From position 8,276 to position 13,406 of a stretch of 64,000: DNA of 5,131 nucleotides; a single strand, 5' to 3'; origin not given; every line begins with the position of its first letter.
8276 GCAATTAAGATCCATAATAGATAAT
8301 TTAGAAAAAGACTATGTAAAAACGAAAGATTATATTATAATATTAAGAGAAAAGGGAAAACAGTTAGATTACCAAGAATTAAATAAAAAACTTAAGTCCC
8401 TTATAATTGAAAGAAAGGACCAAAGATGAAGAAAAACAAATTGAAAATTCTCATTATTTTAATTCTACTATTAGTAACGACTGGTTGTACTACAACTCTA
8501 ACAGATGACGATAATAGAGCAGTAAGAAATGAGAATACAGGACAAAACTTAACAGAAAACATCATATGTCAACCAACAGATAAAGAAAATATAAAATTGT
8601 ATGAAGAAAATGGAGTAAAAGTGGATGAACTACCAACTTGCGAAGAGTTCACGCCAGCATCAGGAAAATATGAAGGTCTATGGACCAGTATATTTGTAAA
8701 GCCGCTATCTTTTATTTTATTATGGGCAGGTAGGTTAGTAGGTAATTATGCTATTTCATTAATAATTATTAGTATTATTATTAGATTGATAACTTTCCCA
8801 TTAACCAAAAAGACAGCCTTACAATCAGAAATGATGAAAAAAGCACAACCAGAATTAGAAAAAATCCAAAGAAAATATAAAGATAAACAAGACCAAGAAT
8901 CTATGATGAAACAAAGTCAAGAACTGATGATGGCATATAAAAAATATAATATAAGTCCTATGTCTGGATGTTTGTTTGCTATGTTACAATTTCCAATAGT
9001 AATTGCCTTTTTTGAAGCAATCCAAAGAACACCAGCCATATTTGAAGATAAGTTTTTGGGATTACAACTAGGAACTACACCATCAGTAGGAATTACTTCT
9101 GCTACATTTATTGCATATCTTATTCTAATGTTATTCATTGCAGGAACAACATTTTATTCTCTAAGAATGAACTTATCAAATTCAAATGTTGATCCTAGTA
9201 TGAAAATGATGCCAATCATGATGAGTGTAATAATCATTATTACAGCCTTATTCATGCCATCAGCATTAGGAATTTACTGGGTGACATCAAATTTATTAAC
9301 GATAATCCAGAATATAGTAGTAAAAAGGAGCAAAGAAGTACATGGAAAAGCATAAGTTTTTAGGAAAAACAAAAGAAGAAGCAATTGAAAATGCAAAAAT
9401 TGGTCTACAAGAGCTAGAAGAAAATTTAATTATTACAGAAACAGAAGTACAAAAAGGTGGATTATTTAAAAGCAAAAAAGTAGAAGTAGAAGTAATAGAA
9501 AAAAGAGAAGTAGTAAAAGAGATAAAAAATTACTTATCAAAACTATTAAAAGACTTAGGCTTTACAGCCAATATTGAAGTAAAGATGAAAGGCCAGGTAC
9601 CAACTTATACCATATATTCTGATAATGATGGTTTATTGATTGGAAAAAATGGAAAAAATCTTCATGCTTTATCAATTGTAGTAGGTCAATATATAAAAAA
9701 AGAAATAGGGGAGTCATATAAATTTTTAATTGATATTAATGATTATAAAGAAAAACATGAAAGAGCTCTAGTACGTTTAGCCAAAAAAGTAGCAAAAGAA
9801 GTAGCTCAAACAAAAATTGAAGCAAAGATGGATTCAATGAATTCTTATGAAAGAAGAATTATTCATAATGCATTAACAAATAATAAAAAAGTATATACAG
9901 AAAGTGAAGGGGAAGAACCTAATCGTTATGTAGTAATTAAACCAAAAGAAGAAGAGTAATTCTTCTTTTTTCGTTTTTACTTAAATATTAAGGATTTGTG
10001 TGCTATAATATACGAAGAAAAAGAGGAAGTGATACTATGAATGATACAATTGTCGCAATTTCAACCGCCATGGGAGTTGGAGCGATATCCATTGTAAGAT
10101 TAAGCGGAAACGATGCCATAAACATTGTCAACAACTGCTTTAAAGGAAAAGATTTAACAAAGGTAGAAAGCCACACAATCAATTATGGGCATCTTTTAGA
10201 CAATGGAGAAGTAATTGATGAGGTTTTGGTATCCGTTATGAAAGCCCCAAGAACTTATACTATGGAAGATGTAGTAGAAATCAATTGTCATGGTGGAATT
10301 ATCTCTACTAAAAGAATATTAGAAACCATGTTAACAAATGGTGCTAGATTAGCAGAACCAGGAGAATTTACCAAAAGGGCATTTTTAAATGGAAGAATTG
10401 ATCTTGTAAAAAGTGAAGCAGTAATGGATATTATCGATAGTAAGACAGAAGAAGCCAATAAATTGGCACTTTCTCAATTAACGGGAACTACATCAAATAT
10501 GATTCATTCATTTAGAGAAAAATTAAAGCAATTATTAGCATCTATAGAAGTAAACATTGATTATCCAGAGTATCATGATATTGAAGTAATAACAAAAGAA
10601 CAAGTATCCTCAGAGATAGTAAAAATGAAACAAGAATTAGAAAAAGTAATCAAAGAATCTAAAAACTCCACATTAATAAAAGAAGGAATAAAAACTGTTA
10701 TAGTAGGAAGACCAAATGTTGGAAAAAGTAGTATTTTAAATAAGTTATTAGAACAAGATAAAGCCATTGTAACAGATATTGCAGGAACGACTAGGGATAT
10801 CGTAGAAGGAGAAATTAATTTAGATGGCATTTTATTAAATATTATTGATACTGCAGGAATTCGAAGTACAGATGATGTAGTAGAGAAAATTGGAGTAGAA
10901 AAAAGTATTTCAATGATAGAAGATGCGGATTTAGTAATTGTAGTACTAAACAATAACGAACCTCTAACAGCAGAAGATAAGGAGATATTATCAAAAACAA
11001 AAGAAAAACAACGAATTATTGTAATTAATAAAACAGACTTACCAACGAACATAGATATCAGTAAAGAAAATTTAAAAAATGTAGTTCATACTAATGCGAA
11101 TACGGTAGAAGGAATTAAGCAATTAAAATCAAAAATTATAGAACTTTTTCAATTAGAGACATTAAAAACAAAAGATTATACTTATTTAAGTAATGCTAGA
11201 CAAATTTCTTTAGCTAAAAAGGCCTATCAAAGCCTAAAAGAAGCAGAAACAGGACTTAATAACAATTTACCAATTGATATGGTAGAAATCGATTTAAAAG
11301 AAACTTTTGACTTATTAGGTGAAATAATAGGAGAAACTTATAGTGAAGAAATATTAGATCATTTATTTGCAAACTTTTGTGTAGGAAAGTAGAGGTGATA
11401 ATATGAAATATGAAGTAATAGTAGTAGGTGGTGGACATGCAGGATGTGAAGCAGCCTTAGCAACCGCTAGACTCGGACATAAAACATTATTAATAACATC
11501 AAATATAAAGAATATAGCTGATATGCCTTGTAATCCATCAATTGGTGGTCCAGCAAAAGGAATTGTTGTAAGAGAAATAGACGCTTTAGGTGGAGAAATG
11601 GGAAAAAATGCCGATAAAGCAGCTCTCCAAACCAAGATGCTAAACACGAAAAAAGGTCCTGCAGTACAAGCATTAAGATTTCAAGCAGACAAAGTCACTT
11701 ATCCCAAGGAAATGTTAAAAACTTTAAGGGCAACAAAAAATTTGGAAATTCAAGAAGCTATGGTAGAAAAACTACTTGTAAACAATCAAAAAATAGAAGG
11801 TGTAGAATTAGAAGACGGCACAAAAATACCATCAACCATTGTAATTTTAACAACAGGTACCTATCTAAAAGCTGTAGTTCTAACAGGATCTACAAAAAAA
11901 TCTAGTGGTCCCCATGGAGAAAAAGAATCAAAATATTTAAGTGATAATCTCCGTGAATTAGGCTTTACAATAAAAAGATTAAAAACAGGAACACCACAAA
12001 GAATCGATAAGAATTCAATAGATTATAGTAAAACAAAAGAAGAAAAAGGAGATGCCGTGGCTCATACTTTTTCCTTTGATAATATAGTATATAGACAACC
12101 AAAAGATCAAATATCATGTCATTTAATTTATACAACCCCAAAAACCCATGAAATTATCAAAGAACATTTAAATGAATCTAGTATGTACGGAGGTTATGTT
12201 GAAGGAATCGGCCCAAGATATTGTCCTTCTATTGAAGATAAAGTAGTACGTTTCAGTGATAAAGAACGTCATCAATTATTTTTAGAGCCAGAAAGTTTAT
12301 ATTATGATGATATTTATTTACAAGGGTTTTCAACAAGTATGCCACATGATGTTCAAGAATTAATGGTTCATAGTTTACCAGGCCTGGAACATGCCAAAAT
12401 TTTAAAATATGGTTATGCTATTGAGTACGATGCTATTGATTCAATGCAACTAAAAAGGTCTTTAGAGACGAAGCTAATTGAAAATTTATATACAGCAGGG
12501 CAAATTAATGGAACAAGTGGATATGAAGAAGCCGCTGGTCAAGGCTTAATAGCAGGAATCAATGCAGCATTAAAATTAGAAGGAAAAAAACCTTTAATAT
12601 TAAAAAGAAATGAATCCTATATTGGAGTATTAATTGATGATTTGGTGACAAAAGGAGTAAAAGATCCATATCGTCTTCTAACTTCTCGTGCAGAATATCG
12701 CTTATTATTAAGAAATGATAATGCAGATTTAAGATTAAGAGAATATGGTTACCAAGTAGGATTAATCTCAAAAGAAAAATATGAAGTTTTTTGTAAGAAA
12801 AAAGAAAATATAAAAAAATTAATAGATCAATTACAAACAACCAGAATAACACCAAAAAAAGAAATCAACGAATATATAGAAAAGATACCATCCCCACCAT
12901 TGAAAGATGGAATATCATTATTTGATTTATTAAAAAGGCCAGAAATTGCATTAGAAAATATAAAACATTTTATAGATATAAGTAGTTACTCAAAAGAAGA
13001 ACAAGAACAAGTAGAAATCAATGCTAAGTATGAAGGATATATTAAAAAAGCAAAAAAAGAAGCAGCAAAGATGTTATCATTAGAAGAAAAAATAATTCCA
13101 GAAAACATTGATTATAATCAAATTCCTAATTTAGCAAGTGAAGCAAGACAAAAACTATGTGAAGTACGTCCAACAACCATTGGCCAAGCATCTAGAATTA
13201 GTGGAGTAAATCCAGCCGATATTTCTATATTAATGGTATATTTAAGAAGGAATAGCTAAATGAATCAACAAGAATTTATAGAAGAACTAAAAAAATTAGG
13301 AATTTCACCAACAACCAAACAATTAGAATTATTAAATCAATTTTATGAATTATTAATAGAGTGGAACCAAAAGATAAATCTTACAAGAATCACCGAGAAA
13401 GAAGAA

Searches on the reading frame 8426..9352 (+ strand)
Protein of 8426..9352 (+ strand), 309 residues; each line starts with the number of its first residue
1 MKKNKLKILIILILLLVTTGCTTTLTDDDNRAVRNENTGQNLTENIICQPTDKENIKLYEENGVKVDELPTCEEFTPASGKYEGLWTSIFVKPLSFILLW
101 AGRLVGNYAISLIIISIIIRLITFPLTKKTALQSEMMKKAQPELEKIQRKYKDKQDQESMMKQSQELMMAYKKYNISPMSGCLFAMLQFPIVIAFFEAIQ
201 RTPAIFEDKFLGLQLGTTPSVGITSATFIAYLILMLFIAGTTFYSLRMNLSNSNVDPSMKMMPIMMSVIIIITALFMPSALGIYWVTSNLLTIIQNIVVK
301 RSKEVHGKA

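Call 98: search_protein_families(library=pfam, proteins=[window:8426-9352:+], max_evalue=0.001)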
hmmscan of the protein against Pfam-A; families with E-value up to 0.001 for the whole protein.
window:8426-9352:+ (309 aa): 1 family
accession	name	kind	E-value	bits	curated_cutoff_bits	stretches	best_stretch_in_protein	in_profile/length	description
PF02096.25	60KD_IMP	-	7.2e-40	137.1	35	1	108-301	1-163/163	60Kd inner membrane protein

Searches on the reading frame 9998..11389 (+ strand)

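Call 98: search_protein_families(library=pfam, proteins=[window:9998-11389:+], max_evalue=0.001)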
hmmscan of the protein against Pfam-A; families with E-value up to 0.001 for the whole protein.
window:9998-11389:+ (464 aa): 10 families
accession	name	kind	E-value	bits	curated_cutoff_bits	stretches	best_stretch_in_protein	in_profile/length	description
PF12631.12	MnmE_helical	-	1.1e-55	189.4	40.1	1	136-461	1-211/211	MnmE helical domain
PF10396.14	TrmE_N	-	2.3e-44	150.8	29.8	1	17-133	1-117/117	GTP-binding protein TrmE N-terminus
PF01926.29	MMR_HSR1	-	7.5e-27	94.1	21.9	1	233-345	2-113/113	50S ribosome-binding GTPase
PF02421.24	FeoB_N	-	2.1e-09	37.5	27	1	232-380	2-156/156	Ferrous iron transport protein B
PF04548.22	AIG1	-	2.3e-06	27.5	27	1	233-336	3-109/212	AIG1 family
PF00009.33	GTP_EFTU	-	1.1e-05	25.6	26.5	1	261-370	52-150/188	Elongation factor Tu GTP binding domain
PF00350.29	Dynamin_N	-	1.3e-05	25.8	27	0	234-269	2-36/168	Dynamin family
PF00071.28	Ras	-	2.7e-05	24.3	21.6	1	232-364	1-132/162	Ras family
PF08477.19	Roc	-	0.00012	22.7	27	1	232-347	1-119/119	Ras of Complex, Roc, domain of DAPkinase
PF03193.22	RsgA_GTPase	-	0.00059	20.1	30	0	206-290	85-170/174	RsgA GTPase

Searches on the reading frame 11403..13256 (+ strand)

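Call 98: search_protein_families(library=pfam, proteins=[window:11403-13256:+], max_evalue=0.001)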
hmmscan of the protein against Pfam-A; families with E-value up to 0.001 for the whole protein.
window:11403-13256:+ (618 aa): 8 families
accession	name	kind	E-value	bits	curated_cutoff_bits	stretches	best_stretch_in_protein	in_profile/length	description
PF01134.28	GIDA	-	3.7e-164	546.9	22.1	1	4-396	1-391/391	Glucose inhibited division protein A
PF13932.14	SAM_GIDA_C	-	3.4e-26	91.2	27.1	1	556-611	2-57/57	tRNA modifying enzyme MnmG/GidA C-terminal helical bundle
PF21680.2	GIDA_C_1st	-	1.6e-25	90.1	24.7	1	457-550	1-95/96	tRNA modifying enzyme MnmG/GidA C-terminal helical domain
PF12831.13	FAD_oxidored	-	2.2e-06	27.7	27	1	4-33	1-30/416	FAD dependent oxidoreductase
PF07992.20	Pyr_redox_2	-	2.8e-06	27.4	26.1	1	3-34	1-31/291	Pyridine nucleotide-disulphide oxidoreductase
PF00890.30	FAD_binding_2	-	5.2e-06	26.3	20.4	1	5-33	2-30/414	FAD binding domain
PF03486.20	HI0933_like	-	0.00077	19.4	50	0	4-34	2-32/244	HI0933-like protein Rossmann domain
PF00070.33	Pyr_redox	-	0.00096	20.1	22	0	5-34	2-31/82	Pyridine nucleotide-disulphide oxidoreductase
